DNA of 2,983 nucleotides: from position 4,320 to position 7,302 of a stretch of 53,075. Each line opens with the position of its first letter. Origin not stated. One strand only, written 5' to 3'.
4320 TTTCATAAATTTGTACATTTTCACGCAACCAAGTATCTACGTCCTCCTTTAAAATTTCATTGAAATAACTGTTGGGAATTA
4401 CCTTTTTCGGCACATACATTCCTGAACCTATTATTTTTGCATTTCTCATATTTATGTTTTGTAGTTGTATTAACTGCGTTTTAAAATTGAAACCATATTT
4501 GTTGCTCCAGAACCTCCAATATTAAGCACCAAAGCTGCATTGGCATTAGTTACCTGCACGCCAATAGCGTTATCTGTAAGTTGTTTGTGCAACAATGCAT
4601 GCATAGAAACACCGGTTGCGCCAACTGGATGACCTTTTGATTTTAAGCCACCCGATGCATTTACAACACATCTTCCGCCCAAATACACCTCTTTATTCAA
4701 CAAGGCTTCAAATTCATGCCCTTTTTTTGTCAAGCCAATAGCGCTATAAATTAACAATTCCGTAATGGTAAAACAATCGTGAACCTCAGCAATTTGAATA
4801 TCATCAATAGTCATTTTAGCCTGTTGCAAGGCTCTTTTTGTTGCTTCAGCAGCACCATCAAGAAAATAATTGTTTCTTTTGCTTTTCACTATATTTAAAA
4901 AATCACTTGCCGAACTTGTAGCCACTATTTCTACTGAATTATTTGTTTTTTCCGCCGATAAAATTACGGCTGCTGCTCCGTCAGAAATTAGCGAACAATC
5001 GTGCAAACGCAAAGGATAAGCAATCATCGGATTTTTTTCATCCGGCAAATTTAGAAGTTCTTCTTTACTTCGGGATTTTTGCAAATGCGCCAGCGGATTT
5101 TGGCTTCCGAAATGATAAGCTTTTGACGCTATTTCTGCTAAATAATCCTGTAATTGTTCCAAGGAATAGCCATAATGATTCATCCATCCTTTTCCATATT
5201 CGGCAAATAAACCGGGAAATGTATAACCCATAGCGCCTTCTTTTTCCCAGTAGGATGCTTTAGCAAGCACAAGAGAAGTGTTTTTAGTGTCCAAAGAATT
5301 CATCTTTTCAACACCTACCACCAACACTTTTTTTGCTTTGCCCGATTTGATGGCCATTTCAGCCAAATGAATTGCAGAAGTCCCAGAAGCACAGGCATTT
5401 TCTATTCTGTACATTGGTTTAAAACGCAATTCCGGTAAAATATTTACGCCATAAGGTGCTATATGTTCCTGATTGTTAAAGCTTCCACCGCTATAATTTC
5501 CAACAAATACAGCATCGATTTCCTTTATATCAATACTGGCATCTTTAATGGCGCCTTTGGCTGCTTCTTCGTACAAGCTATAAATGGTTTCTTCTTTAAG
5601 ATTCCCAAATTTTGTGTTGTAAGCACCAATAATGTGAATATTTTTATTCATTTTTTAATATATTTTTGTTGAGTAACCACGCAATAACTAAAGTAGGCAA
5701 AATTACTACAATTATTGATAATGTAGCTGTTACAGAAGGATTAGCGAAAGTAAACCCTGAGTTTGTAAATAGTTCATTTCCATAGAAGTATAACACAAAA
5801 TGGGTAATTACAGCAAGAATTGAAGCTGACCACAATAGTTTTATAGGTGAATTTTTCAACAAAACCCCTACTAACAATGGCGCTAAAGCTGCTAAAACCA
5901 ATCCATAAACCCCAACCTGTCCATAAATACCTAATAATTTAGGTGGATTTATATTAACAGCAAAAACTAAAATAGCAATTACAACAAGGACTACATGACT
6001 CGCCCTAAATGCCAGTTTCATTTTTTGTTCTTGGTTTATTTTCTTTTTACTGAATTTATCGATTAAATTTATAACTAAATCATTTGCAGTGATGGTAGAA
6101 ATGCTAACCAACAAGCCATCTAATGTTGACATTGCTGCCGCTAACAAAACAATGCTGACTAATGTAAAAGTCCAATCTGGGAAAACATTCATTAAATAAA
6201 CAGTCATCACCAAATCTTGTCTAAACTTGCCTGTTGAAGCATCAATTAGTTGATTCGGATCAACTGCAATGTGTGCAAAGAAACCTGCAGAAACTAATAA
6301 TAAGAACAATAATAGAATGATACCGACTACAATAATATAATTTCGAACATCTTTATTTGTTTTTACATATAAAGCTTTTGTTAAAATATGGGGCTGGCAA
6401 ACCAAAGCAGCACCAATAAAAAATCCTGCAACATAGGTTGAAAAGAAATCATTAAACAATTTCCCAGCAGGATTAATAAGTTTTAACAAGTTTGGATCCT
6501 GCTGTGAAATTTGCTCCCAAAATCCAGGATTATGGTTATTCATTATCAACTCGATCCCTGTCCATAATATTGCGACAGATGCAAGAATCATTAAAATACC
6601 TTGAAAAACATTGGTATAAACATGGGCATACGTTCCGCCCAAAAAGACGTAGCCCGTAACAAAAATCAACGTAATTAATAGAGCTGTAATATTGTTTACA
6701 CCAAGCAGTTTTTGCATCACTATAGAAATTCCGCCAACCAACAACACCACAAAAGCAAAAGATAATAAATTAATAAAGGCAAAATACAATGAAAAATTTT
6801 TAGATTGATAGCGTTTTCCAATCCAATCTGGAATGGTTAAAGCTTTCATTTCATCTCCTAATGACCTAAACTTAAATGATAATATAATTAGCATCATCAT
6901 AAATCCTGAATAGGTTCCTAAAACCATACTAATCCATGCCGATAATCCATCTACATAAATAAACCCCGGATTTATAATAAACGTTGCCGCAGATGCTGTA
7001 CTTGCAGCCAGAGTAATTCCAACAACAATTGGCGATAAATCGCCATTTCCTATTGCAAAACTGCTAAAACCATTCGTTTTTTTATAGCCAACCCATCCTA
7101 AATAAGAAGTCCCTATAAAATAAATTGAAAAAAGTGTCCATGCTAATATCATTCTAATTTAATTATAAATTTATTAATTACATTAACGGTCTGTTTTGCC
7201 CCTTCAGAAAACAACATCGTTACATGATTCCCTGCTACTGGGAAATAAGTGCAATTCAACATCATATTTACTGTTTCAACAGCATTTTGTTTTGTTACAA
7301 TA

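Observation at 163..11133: TetR-led, translationally coupled nine-gene cluster mixing outer- and inner-membrane transport with thiolase / FabH-like / CoA-ligase / SDR chemistry and two hydrolases, with no described pathway I can match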

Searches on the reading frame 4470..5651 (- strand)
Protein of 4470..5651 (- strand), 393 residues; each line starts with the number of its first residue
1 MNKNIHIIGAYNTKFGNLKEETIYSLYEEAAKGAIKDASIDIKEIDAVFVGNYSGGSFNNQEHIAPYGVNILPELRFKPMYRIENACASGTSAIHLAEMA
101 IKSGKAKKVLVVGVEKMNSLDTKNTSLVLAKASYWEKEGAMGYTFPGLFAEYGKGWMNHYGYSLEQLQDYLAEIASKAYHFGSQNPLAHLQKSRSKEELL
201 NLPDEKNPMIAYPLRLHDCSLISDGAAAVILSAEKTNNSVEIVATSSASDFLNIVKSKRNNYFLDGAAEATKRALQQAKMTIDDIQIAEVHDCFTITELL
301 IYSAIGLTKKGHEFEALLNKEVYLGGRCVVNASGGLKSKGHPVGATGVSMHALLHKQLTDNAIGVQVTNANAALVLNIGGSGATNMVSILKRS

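Call 3: search_protein_families(library=pfam, proteins=[window:4470-5651:-])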
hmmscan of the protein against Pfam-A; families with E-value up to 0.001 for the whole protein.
window:4470-5651:- (393 aa): 7 families
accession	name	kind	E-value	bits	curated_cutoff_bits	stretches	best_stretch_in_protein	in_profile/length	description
PF22691.2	Thiolase_C_1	-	6.3e-32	110.7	28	1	257-392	10-144/144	Thiolase C-terminal domain-like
PF00108.29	Thiolase_N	-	5.9e-21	75.4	26.4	1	6-136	2-134/260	Thiolase, N-terminal domain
PF08545.16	ACP_syn_III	-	3.7e-12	46.4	24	1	83-126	3-47/80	3-Oxoacyl-[acyl-carrier-protein (ACP)] synthase III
PF02803.24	Thiolase_C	-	5.4e-10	39.4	27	1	262-367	19-106/123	Thiolase, C-terminal domain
PF00109.32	ketoacyl-synt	-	1.9e-07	31.4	20.8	1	79-118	166-205/252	Beta-ketoacyl synthase, N-terminal domain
PF07311.17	Dodecin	-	0.00026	21.7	22.5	0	267-292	15-40/64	Dodecin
PF07451.17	SpoVAD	-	0.00032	20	22.1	0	24-113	52-132/329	Stage V sporulation protein AD (SpoVAD)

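Call 4: search_protein_families(library=ncbifam, proteins=[window:4470-5651:-])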
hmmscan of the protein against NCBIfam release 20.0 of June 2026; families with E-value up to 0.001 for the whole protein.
window:4470-5651:- (393 aa): 67 families (the best 25 are shown)
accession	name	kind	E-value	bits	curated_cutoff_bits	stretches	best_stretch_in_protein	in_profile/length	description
NF005704.0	PRK07516.1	subfamily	4.9e-120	401.1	412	1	3-392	2-387/389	thiolase domain-containing protein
NF004720.0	PRK06064.1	subfamily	2.1e-105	352.7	420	1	3-392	2-387/389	thiolase domain-containing protein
NF053570.1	AcCoTHIOL_METTL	equivalog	5.8e-88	295.3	600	1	4-391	3-382/385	acetyl-CoA acetyltransferase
NF004936.0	PRK06289.1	equivalog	3.6e-79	266.4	375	1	1-391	1-402/405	acetyl-CoA acetyltransferase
NF009228.0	PRK12578.1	subfamily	2.9e-71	240.1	485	1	1-392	1-387/387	thiolase domain-containing protein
NF004810.0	PRK06157.1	equivalog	4.9e-71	240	403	1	3-389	7-392/400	acetyl-CoA acetyltransferase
NF006102.0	PRK08256.1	subfamily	1.3e-64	218.7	436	1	1-391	1-391/394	lipid-transfer protein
NF053628.1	BnzsclthlBbsBGT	equivalog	2.5e-43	148.4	750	1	2-382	4-371/389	benzoylsuccinyl-CoA thiolase subunit BbsB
NF004982.0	PRK06365.1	equivalog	1.4e-40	139.6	695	2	2-253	15-261/430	thiolase domain-containing protein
NF004715.0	PRK06059.1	equivalog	7.8e-40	137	424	1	2-385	3-393/399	lipid-transfer protein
NF006180.0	PRK08313.1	subfamily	8.7e-38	130.2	514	1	2-384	3-376/389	thiolase domain-containing protein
NF004811.0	PRK06158.1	subfamily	2.8e-35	122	421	1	6-390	11-378/384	acetyl-CoA acetyltransferase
NF006010.0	PRK08142.1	subfamily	1.9e-34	119.1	462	1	3-385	5-377/388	thiolase domain-containing protein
TIGR01930.1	AcCoA-C-Actrans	subfamily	3.8e-27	95.2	240.55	2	219-366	240-364/385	acetyl-CoA C-acyltransferase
NF005892.0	PRK07855.1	subfamily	1.8e-23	83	469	1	5-349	8-352/390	lipid-transfer protein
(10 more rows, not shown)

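Call 26: search_solved_structures(query=window:4470-5651:-, max_evalue=1e-20)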
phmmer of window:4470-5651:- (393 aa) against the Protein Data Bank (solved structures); distinct sequences matched with E-value up to 1e-20: 11.
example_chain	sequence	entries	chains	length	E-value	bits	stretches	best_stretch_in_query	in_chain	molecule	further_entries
6esq_A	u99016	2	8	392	2.1e-55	191.5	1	4-390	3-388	acetoacetyl-CoA thiolase | Acetyl-CoA acetyltransferase thiolase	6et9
3zbg_A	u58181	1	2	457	1.1e-52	182.6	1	12-391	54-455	3-KETOACYL-COA THIOLASE-LIKE PROTEIN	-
3zbk_A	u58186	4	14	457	2e-51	178.4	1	12-391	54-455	3-KETOACYL-COA THIOLASE-LIKE PROTEIN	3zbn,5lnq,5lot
3zbl_A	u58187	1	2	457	2.8e-51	177.9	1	12-391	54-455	3-KETOACYL-COA THIOLASE-LIKE PROTEIN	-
7yvy_A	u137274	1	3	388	1.4e-50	175.7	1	7-392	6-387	Acetyl-CoA acetyltransferase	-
4bi9_A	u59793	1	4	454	8.7e-50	173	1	12-388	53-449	3-KETOACYL-COA THIOLASE, PUTATIVE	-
4yzo_A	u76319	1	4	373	1.1e-48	169.4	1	7-387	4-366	Putative acyl-CoA acyltransferase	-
4bia_A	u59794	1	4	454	1.7e-48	168.8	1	12-388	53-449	3-KETOACYL-COA THIOLASE, PUTATIVE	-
6hsj_A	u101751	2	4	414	1.6e-34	122.8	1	4-384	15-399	SCP2-thiolase (type-1)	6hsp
6hrv_A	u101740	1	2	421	1.8e-34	122.7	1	4-384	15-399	SCP2-thiolase (type-1)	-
7pxp_C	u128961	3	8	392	1.3e-32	116.5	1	3-383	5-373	Benzoylsuccinyl-CoA thiolase subunit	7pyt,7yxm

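Call 55: search_solved_structures(query=window:4470-5651:-, max_evalue=1e-50, show_alignments=1)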
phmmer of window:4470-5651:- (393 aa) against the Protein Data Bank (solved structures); distinct sequences matched with E-value up to 1e-50: 4.
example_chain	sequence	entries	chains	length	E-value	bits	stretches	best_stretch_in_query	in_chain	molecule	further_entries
6esq_A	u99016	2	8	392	2.1e-55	191.5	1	4-390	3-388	acetoacetyl-CoA thiolase | Acetyl-CoA acetyltransferase thiolase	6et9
3zbg_A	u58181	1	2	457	1.1e-52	182.6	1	12-391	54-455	3-KETOACYL-COA THIOLASE-LIKE PROTEIN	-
3zbk_A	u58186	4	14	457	2e-51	178.4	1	12-391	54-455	3-KETOACYL-COA THIOLASE-LIKE PROTEIN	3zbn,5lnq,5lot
3zbl_A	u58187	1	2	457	2.8e-51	177.9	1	12-391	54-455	3-KETOACYL-COA THIOLASE-LIKE PROTEIN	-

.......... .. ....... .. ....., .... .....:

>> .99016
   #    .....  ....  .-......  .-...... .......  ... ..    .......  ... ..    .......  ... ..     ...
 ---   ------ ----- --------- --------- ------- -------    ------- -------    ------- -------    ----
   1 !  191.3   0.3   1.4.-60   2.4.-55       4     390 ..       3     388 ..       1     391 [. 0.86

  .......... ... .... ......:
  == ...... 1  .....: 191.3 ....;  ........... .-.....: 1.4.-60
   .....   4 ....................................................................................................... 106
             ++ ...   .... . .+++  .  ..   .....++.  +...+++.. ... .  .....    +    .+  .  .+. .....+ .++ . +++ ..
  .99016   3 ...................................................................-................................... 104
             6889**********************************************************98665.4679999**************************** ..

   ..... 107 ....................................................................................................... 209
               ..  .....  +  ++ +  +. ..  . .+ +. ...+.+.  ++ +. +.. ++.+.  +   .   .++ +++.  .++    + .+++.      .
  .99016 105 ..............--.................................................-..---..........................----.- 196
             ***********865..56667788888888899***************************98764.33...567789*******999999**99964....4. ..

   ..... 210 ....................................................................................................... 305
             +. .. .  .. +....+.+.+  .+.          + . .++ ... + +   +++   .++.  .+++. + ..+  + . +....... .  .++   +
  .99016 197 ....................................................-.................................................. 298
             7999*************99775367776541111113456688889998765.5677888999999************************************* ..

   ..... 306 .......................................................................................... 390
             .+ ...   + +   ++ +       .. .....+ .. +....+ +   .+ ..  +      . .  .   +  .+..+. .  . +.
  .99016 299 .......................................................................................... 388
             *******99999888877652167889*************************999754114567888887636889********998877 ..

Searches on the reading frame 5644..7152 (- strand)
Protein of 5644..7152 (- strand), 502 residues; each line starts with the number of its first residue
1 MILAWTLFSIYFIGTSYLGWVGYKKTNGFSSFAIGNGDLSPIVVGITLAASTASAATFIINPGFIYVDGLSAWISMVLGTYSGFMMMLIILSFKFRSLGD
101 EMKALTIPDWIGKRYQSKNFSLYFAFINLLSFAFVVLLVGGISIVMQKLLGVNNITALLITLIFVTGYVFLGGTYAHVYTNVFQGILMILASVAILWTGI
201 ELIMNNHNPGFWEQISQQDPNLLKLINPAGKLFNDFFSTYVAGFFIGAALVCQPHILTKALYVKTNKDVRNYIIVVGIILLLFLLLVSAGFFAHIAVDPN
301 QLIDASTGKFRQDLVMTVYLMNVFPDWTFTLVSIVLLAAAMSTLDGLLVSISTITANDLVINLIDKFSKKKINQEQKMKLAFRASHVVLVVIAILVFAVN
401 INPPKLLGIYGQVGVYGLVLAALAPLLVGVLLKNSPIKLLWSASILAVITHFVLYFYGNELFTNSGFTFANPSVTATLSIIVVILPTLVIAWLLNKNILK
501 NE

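Call 3: search_protein_families(library=pfam, proteins=[window:5644-7152:-])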
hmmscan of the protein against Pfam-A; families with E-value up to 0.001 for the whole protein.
window:5644-7152:- (502 aa): 1 family
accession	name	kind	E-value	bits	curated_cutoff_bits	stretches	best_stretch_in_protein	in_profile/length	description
PF00474.23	SSF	-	2.8e-43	148.8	22.8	1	32-430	1-389/406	Sodium:solute symporter family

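Call 4: search_protein_families(library=ncbifam, proteins=[window:5644-7152:-])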
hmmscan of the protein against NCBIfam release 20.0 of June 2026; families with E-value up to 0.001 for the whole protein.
window:5644-7152:- (502 aa): 7 families
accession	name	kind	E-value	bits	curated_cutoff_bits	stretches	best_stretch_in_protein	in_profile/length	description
TIGR00813.1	sss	superfamily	8.8e-42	143.6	184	1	32-433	1-397/411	sodium/solute symporter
TIGR02119.1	panF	equivalog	3.3e-34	118.7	328.05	1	14-463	16-446/471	sodium/pantothenate symporter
TIGR02121.1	Na_Pro_sym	equivalog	1.1e-29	103.5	515.5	1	7-432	6-414/488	sodium/proline symporter PutP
TIGR03648.1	Na_symport_lg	subfamily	8.3e-26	90.5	320.75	2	17-274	12-276/547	VC_2705 family sodium/solute symporter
NF006903.2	PRK09395.1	subfamily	6.5e-16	57.8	750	1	4-396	37-422/552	cation/acetate symporter ActP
NF011948.0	PRK15419.1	equivalog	1.9e-15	56.8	955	1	7-411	10-402/502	sodium/proline symporter PutP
NF007790.0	PRK10484.1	equivalog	7e-10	38.3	401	1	14-485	15-476/527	solute:sodium symporter family transporter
